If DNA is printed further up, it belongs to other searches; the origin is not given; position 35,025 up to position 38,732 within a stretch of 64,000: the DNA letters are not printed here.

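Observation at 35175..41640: More than 100 copies of a 17-residue DG/IIG repeat, forming a 1135-aa stand-alone protein and about 1000 aa inserted into VirB10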

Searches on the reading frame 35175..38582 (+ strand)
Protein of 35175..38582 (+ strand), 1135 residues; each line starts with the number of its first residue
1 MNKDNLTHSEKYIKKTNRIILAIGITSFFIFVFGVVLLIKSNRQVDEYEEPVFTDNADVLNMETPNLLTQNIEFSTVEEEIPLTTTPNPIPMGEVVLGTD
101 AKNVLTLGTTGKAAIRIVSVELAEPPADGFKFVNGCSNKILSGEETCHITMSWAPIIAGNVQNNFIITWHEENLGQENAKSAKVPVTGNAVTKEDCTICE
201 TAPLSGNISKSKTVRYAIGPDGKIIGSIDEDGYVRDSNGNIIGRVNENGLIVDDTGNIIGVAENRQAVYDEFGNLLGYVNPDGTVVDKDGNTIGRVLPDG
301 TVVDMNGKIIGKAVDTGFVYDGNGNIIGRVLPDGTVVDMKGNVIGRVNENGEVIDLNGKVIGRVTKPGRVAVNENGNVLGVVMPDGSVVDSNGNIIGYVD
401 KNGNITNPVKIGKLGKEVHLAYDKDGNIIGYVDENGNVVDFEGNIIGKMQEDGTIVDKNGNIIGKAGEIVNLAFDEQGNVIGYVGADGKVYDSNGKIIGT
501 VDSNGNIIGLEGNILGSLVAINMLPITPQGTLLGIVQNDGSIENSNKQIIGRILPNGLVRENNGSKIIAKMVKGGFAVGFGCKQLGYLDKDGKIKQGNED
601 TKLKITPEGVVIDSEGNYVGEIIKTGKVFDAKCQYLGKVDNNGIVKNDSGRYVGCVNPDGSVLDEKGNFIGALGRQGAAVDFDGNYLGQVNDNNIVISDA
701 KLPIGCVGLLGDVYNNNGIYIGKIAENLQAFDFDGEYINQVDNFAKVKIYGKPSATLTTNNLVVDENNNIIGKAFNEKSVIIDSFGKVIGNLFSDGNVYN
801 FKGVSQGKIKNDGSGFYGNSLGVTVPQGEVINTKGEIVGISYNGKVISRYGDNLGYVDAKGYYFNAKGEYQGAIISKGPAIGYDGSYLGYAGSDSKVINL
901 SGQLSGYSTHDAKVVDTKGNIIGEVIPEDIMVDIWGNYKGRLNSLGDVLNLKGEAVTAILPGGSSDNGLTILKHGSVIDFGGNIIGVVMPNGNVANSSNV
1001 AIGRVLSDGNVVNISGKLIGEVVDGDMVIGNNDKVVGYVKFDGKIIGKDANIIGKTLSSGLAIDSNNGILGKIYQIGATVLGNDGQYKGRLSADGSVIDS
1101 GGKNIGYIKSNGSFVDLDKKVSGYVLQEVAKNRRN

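Call 5: search_protein_families(library=pfam, proteins=[window:35175-38582:+], max_evalue=0.01)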
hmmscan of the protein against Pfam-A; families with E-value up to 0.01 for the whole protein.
window:35175-38582:+ (1135 aa): 5 families
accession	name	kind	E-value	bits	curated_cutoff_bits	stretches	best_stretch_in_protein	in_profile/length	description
PF21785.3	Bflower_2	-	7.1e-68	226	38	10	224-313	11-96/112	5-fold beta-flower protein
PF12396.14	DUF3659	-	4.1e-30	103.9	24.8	4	279-330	8-55/61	Protein of unknown function (DUF3659)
PF21784.3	Bflower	-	1.7e-25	90.1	25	3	267-328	2-61/116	4-fold beta flower protein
PF05593.20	RHS_repeat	-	2.7e-14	53.5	22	0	287-336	2-38/38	RHS Repeat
PF08450.18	SGL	-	0.0019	18.3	26.3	0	331-369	185-225/246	SMP-30/Gluconolactonase/LRE-like region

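Call 9: search_solved_structures(query=window:35175-38582:+, max_evalue=0.01, show_alignments=2)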
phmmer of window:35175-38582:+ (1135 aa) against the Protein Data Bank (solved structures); distinct sequences matched with E-value up to 0.01: 0.

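Call 42: search_protein_representatives(protein=window:35175-38579:+)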
Query: 1135 residues. Proteins with E-value up to 0.001 (for the whole library): 949; up to 1e-10: 268; up to 1e-30: 113. The best 150 are listed.
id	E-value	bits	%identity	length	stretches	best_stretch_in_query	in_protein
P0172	0.0e+00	1435.5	63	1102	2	510-1135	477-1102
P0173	0.0e+00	1179.6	49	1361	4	409-1135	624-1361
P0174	3.6e-273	925.7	74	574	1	1-581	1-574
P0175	1.2e-236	804.7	40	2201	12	1-403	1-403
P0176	1.1e-191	655.8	36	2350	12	3-363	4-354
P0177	6.9e-189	646.6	35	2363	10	4-408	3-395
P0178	1.2e-185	635.8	33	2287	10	5-392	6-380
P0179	2.9e-175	601.5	61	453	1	1-449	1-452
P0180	4.5e-171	587.6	34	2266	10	7-398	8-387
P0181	2.7e-160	551.8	42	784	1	371-1135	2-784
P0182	7.7e-158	543.8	36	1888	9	270-517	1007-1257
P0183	6.4e-150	517.5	77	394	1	105-407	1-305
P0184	5.0e-145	501.3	34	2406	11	4-391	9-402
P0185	4.5e-144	498.1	34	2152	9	2-406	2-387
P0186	5.5e-140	484.6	34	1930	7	4-391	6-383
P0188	1.1e-132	460.4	32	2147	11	2-361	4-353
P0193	6.2e-112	391.7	31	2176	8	8-403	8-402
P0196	4.5e-105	369.0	36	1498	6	236-508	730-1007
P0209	4.6e-75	269.6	41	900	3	238-536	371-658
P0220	5.3e-69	249.6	37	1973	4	283-507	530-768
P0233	2.2e-54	201.2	45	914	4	266-389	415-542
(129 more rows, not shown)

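Call 63: list_cluster_members(proteins=[P0175, P0176, P0177, P0184, P0186, P0196, P0188, P0193, P0209, P0220])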
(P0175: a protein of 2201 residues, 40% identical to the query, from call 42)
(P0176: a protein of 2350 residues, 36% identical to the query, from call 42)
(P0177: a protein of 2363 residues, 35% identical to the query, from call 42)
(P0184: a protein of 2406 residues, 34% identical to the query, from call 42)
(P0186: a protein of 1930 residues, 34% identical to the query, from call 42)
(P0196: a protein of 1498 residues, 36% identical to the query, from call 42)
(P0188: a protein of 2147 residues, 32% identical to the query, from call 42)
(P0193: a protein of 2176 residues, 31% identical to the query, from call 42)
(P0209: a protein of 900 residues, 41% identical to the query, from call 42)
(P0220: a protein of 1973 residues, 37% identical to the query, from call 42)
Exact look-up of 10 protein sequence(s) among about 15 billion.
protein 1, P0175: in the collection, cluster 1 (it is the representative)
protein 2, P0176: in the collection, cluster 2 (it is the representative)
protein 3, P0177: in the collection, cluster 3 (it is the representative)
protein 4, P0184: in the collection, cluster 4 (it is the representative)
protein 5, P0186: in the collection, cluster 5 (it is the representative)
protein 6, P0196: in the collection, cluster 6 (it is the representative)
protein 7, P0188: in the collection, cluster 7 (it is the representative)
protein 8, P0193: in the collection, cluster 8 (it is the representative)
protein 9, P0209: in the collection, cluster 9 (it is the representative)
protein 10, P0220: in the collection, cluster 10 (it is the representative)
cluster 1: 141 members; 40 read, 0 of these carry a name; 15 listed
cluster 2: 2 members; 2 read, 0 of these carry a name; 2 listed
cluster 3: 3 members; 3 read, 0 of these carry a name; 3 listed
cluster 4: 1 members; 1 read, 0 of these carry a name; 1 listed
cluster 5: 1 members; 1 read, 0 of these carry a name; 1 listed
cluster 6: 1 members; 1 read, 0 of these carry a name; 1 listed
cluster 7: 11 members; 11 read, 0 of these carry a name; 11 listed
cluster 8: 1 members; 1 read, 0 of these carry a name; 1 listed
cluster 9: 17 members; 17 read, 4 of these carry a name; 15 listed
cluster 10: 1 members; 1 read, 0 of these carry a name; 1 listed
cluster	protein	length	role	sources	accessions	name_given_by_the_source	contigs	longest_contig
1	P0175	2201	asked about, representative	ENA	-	-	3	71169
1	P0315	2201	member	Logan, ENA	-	-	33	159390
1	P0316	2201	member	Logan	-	-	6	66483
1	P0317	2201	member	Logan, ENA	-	-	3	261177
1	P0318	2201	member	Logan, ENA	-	-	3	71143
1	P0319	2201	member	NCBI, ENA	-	-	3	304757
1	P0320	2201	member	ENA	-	-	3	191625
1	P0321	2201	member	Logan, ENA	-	-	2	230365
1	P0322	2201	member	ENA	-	-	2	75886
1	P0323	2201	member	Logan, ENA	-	-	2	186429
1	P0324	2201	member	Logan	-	-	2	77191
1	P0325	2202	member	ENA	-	-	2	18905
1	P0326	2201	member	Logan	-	-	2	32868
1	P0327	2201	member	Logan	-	-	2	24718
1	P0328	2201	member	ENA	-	-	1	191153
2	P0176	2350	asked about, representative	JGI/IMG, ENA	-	-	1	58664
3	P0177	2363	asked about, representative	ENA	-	-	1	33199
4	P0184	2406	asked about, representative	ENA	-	-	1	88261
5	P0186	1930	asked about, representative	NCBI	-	-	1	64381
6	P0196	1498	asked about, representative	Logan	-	-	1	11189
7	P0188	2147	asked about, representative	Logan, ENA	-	-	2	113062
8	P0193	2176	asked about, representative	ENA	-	-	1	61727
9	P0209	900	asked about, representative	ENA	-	-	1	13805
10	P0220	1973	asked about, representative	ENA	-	-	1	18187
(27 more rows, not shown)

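Call 64: search_protein_families(library=pfam, proteins=[P0209, P0233, P0175, P0220], max_evalue=0.001)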
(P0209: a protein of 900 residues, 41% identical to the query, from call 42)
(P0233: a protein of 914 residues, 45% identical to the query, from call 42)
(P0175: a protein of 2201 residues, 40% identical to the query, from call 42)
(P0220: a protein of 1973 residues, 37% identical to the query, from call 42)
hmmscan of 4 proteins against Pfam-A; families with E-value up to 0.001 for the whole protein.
P0209 (900 aa): 5 families
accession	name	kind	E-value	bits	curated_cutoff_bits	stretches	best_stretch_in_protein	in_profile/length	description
PF21785.3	Bflower_2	-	1.4e-57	192.9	38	6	672-742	13-81/112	5-fold beta-flower protein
PF21784.3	Bflower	-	2.4e-36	125.1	25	5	663-725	3-64/116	4-fold beta flower protein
PF12396.14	DUF3659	-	1.1e-28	99.3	24.8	1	285-328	15-55/61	Protein of unknown function (DUF3659)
PF16976.10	RcpC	-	1.9e-18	66.9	28.8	1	124-246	3-114/114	Flp pilus assembly protein RcpC/CpaB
PF05593.20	RHS_repeat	-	7e-11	42.7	22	0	488-520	2-38/38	RHS Repeat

P0233 (914 aa): 6 families
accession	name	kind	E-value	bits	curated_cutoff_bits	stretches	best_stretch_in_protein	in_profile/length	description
PF21785.3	Bflower_2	-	5.4e-45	152.3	38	7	147-236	15-98/112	5-fold beta-flower protein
PF05593.20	RHS_repeat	-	1.7e-20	73.4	22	0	472-504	1-37/38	RHS Repeat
PF21784.3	Bflower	-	7.4e-18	65.5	25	0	379-445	3-63/116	4-fold beta flower protein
PF03743.19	TrbI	-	1.1e-17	64.9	35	1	736-912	2-187/188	Bacterial conjugation TrbI-like protein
PF12396.14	DUF3659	-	3e-15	56.3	24.8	0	247-292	14-55/61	Protein of unknown function (DUF3659)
PF18755.6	RAMA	-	0.00088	19.6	35.2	0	159-185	46-72/107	Restriction Enzyme Adenine Methylase Associated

P0175 (2201 aa): 6 families
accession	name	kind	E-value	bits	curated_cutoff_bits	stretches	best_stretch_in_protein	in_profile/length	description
PF21785.3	Bflower_2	-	5e-107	352.1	38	8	1611-1700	11-96/112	5-fold beta-flower protein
PF21784.3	Bflower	-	2.3e-45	154.1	25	2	1464-1527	1-63/116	4-fold beta flower protein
PF03743.19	TrbI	-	3.5e-31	109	35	1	1864-2061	2-188/188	Bacterial conjugation TrbI-like protein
PF12396.14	DUF3659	-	1.6e-29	102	24.8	0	349-399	9-55/61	Protein of unknown function (DUF3659)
PF05593.20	RHS_repeat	-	8.5e-14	52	22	0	1416-1449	1-38/38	RHS Repeat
PF18342.7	LytB_SH3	-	0.00052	20.5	25.8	0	1414-1432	13-31/67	Endo-beta-N-acetylglucosaminidase LytB SH3 domain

P0220 (1973 aa): 4 families
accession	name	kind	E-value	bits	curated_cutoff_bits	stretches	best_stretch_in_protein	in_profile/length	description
PF21785.3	Bflower_2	-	1.7e-38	131.3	38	0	730-789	33-89/112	5-fold beta-flower protein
PF21784.3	Bflower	-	3.5e-26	92.3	25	1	801-883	5-65/116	4-fold beta flower protein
PF03743.19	TrbI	-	3.9e-18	66.4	35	1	1582-1814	2-188/188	Bacterial conjugation TrbI-like protein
PF12396.14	DUF3659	-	1.5e-09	38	24.8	0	811-864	9-55/61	Protein of unknown function (DUF3659)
